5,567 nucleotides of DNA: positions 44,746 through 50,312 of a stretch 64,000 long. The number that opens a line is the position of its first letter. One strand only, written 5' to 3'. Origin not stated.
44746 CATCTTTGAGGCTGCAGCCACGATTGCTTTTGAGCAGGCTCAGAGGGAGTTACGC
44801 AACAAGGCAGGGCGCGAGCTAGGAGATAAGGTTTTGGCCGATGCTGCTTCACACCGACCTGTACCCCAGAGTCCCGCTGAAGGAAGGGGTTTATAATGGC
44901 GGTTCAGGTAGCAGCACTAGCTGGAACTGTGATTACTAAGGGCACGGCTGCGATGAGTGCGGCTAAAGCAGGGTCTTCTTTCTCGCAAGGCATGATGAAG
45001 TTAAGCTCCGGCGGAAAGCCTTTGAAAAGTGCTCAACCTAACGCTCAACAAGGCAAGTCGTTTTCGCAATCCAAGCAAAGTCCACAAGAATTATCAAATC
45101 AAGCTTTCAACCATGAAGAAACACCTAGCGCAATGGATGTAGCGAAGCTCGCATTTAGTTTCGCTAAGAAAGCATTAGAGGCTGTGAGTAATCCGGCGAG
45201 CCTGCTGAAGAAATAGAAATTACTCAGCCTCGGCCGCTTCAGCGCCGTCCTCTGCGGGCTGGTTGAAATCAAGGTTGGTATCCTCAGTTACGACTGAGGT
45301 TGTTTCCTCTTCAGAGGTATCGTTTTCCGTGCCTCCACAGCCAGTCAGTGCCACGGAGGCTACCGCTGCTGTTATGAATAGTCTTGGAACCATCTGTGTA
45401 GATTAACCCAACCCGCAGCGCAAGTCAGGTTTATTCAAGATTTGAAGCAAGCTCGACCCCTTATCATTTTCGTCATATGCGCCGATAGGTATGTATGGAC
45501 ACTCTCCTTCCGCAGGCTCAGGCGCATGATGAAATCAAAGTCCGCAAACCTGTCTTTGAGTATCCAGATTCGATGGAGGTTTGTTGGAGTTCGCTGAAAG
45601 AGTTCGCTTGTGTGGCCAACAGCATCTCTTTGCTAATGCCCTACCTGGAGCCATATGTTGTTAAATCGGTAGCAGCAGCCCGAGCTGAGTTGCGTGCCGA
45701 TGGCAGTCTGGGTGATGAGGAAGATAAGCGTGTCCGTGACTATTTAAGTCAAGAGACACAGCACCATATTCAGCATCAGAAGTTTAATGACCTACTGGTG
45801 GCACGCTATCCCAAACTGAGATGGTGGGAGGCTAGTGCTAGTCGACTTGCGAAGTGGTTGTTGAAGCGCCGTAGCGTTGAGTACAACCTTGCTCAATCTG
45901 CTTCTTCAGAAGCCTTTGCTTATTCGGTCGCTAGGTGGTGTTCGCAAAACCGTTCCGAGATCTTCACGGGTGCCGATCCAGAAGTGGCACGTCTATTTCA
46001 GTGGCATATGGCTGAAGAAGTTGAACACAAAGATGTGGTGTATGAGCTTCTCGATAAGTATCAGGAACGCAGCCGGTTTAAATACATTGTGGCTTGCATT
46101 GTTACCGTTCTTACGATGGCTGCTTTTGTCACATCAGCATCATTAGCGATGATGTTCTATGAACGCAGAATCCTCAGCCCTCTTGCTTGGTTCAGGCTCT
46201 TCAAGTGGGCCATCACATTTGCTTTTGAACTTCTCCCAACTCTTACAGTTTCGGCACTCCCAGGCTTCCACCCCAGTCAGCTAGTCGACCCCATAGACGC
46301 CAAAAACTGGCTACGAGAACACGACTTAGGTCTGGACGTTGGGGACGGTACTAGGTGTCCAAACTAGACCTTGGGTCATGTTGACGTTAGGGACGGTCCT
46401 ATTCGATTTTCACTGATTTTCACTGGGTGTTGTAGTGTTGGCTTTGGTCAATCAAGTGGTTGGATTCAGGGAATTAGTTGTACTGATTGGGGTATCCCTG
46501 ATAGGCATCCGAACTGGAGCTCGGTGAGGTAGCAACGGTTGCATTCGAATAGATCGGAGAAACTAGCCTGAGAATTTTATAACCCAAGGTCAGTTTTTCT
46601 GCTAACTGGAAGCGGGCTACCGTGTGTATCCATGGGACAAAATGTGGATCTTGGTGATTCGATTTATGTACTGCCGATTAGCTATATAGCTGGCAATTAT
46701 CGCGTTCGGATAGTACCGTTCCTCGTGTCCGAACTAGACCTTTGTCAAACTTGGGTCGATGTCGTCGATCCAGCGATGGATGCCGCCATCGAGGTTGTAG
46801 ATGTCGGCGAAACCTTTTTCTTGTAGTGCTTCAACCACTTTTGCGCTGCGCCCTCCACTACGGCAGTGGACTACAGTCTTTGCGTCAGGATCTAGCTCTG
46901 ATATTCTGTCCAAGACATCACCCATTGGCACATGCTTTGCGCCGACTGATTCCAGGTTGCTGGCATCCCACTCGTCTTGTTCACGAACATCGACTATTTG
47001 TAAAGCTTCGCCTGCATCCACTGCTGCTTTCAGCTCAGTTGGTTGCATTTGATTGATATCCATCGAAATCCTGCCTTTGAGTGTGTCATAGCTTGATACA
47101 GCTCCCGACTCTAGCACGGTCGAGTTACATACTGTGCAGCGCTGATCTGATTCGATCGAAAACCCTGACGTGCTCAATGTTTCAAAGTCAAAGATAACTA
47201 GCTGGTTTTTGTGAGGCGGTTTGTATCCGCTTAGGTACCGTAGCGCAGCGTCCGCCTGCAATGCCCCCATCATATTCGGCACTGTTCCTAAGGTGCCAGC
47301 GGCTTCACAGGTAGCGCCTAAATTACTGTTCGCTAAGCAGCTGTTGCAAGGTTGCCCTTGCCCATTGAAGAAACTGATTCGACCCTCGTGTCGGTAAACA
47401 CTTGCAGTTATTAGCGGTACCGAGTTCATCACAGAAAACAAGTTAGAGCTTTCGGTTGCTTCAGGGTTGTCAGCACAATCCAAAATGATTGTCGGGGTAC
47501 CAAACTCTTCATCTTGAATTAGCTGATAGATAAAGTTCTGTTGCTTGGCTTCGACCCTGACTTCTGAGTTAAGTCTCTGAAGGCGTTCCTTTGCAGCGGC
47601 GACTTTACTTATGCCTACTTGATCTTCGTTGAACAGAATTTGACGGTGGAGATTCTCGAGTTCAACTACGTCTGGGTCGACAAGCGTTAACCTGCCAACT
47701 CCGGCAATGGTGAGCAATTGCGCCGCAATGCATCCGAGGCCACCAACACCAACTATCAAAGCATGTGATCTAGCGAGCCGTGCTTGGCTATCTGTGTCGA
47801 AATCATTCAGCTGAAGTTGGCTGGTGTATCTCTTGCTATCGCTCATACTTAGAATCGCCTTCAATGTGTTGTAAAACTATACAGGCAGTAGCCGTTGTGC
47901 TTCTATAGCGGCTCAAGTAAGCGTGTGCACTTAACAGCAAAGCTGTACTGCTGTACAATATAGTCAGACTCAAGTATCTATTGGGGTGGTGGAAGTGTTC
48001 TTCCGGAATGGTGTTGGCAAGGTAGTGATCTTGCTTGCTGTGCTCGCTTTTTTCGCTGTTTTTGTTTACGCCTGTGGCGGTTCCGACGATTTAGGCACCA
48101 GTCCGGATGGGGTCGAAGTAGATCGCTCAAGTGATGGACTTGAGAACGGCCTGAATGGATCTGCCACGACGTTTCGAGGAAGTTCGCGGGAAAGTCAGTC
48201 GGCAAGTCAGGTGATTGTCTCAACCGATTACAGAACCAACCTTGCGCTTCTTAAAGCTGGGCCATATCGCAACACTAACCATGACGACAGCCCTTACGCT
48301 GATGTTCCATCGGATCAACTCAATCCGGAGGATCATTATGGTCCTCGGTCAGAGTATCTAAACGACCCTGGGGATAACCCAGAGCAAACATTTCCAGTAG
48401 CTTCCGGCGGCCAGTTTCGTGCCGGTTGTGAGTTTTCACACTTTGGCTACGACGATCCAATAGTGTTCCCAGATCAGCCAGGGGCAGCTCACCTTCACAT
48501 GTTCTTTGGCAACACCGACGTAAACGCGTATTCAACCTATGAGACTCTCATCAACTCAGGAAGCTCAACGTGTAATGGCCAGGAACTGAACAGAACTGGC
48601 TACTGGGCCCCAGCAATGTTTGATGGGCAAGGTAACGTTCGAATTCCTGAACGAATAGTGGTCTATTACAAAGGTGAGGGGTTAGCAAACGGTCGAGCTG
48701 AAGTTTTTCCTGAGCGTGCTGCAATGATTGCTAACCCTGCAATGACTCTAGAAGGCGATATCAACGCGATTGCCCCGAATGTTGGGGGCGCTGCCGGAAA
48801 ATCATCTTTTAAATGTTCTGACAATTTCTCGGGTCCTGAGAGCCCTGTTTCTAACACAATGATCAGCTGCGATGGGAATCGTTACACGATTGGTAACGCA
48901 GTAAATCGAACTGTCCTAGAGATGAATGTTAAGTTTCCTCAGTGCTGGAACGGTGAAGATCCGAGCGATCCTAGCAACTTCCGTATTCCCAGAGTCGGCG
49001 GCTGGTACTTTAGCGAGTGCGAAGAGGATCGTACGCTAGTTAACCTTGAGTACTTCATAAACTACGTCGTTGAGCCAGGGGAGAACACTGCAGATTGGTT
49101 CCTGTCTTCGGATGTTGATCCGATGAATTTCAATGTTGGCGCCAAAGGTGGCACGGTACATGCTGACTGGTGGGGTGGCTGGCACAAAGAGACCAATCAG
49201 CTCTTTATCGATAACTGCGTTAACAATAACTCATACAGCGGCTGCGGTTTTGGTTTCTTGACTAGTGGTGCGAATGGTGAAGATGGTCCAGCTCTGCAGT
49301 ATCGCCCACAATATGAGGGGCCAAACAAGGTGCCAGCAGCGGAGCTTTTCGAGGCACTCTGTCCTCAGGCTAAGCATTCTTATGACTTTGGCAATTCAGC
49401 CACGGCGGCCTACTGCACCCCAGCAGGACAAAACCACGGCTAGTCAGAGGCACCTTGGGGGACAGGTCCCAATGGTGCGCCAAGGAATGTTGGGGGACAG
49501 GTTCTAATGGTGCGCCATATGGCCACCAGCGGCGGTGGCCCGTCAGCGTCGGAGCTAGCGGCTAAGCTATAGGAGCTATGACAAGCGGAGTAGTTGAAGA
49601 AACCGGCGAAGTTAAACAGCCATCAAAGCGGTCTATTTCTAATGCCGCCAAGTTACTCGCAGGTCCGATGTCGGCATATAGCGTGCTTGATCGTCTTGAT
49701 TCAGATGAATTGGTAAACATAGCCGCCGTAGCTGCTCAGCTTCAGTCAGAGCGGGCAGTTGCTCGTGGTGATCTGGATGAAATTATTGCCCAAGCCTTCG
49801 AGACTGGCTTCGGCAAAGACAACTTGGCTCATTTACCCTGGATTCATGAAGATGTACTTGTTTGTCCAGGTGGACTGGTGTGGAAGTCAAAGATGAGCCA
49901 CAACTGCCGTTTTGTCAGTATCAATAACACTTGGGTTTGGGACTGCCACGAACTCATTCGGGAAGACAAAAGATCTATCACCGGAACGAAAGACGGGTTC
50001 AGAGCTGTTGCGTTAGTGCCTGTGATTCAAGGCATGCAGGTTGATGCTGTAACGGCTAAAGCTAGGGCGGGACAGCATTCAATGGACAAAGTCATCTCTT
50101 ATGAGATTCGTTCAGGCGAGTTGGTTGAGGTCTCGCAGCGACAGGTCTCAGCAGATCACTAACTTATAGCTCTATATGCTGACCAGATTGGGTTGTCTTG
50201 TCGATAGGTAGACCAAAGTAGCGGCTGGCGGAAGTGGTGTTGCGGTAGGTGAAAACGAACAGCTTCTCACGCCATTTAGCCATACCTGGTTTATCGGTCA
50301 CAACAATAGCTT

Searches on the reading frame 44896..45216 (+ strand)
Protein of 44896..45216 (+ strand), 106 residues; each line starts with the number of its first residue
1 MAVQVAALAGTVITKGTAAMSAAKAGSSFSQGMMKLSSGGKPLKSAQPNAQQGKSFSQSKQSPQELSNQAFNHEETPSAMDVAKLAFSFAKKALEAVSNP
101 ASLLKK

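Call 73: search_protein_families(library=pfam, proteins=[window:44896-45216:+], max_evalue=0.0001)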
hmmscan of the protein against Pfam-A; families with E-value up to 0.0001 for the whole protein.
window:44896-45216:+ (106 aa): 0 families

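Call 83: search_protein_families(library=pfam, proteins=[window:44896-45216:+], max_evalue=0.5)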
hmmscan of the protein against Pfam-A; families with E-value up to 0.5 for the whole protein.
window:44896-45216:+ (106 aa): 1 family
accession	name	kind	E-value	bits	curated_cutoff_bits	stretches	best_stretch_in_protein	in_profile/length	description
PF06018.20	CodY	-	0.035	14.1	29.5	1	48-97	56-105/177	CodY GAF-like domain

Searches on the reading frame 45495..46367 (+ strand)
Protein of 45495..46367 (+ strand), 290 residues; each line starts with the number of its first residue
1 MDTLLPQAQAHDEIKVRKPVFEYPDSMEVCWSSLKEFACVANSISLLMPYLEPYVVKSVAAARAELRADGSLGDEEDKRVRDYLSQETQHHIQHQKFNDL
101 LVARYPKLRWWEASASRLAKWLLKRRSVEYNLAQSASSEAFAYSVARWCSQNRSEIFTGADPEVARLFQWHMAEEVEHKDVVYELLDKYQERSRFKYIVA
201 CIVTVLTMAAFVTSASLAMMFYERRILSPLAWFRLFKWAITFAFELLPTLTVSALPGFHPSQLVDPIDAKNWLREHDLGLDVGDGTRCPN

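Call 27: search_protein_families(library=ncbifam, proteins=[window:45495-46367:+], max_evalue=0.01)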
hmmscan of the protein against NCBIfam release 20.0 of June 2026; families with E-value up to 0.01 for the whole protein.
window:45495-46367:+ (290 aa): 0 families

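Call 38: search_protein_families(library=pfam, proteins=[window:45495-46367:+], max_evalue=0.001)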
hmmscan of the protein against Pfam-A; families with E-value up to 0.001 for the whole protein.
window:45495-46367:+ (290 aa): 1 family
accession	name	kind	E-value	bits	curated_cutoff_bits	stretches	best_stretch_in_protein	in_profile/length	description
PF10118.14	Metal_hydrol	-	7.4e-39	134.4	33.2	1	15-262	1-245/247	Predicted metal-dependent hydrolase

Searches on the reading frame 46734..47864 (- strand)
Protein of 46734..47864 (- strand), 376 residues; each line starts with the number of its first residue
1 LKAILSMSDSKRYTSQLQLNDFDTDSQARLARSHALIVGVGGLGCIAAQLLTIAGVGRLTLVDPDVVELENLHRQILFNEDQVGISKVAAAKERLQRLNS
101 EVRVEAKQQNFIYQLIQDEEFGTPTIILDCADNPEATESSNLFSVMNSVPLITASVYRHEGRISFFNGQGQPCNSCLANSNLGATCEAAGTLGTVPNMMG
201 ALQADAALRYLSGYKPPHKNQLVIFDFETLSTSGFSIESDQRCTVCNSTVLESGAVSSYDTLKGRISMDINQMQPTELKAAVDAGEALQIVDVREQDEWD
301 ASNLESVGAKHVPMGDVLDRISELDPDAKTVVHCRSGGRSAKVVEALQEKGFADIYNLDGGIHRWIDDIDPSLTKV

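Call 27: search_protein_families(library=ncbifam, proteins=[window:46734-47864:-], max_evalue=0.01)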
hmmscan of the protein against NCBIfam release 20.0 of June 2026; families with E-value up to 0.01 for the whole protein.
window:46734-47864:- (376 aa): 31 families (the best 25 are shown)
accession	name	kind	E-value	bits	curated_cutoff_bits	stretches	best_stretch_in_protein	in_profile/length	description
NF006444.0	PRK08762.1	equivalog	3.6e-68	229.9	449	2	4-254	119-375/387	molybdopterin-synthase adenylyltransferase MoeB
NF004281.0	PRK05690.1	subfamily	4.7e-57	193.1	266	1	2-247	2-249/250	molybdopterin-synthase adenylyltransferase MoeB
NF005902.0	PRK07878.1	equivalog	1.5e-54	185.4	647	1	5-374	15-390/392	adenylyltransferase/sulfurtransferase MoeZ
TIGR02356.1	adenyl_thiF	equivalog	2.6e-53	180.4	275.25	1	12-211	1-203/203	thiazole biosynthesis adenylyltransferase ThiF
NF004111.0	PRK05600.1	equivalog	3.1e-51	174.7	437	1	4-363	13-369/371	ThiF family adenylyltransferase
NF005646.0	PRK07411.1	equivalog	1.7e-50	172.3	633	1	5-375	11-389/390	molybdopterin-synthase adenylyltransferase MoeB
TIGR02355.1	moeB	equivalog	1.2e-48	165.6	376.55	1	11-246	3-240/240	molybdopterin-synthase adenylyltransferase MoeB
NF047750.1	SAMPActivE1UbaA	equivalog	6.5e-41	140.4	450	1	4-260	4-262/270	SAMP-activating enzyme E1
NF009123.0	PRK12475.1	subfamily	1.5e-32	113.3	510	1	11-249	3-246/338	MoeB/ThiF family adenylyltransferase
NF006204.0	PRK08328.1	equivalog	9e-28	97.4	339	1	5-227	2-221/231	hypothetical protein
NF006395.0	PRK08644.1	equivalog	1.4e-23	83.6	159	1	19-155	17-153/215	sulfur carrier protein ThiS adenylyltransferase ThiF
NF041203.1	rhodanese_LYCAU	equivalog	4.8e-15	55.4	115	1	267-368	17-119/126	rhodanese-related (seleno)protein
TIGR02354.1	thiF_fam2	equivalog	1.5e-14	54.4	152.2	1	29-155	18-144/200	thiamine biosynthesis protein ThiF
NF011696.0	PRK15116.1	equivalog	1.5e-14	54.3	304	1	11-109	11-107/268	tRNA cyclic N6-threonylcarbamoyladenosine(37) synthase TcdA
NF045521.1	rhoda_near_glyco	subfamily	4e-14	52.6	145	1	261-368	8-111/144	rhodanese homology domain-containing protein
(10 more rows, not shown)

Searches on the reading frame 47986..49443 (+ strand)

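Call 27: search_protein_families(library=ncbifam, proteins=[window:47986-49443:+], max_evalue=0.01)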
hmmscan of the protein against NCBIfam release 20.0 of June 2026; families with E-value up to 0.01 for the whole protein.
window:47986-49443:+ (485 aa): 0 families

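Call 38: search_protein_families(library=pfam, proteins=[window:47986-49443:+], max_evalue=0.001)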
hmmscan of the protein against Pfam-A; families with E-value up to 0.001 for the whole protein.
window:47986-49443:+ (485 aa): 1 family
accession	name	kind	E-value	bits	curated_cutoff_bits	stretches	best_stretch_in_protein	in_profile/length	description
PF09362.15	DUF1996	-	5.3e-22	79.5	27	1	157-399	1-237/237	Domain of unknown function (DUF1996)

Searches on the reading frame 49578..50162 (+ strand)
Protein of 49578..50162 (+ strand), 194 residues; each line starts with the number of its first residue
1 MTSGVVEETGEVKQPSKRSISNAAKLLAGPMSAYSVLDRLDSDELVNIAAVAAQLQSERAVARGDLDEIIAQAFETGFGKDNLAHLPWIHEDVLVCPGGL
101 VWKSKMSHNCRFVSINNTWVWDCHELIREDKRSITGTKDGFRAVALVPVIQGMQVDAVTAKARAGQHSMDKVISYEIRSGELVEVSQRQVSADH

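Call 27: search_protein_families(library=ncbifam, proteins=[window:49578-50162:+], max_evalue=0.01)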
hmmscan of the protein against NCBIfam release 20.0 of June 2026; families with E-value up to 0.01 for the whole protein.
window:49578-50162:+ (194 aa): 0 families

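Call 38: search_protein_families(library=pfam, proteins=[window:49578-50162:+], max_evalue=0.001)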
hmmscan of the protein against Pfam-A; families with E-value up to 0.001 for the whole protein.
window:49578-50162:+ (194 aa): 0 families

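Call 83: search_protein_families(library=pfam, proteins=[window:49578-50162:+], max_evalue=0.5)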
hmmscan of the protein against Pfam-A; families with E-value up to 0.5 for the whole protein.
window:49578-50162:+ (194 aa): 1 family
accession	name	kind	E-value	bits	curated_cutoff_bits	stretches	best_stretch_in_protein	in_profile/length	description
PF23801.1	DUF7177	-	0.13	13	27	1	131-188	22-75/83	Family of unknown function (DUF7177)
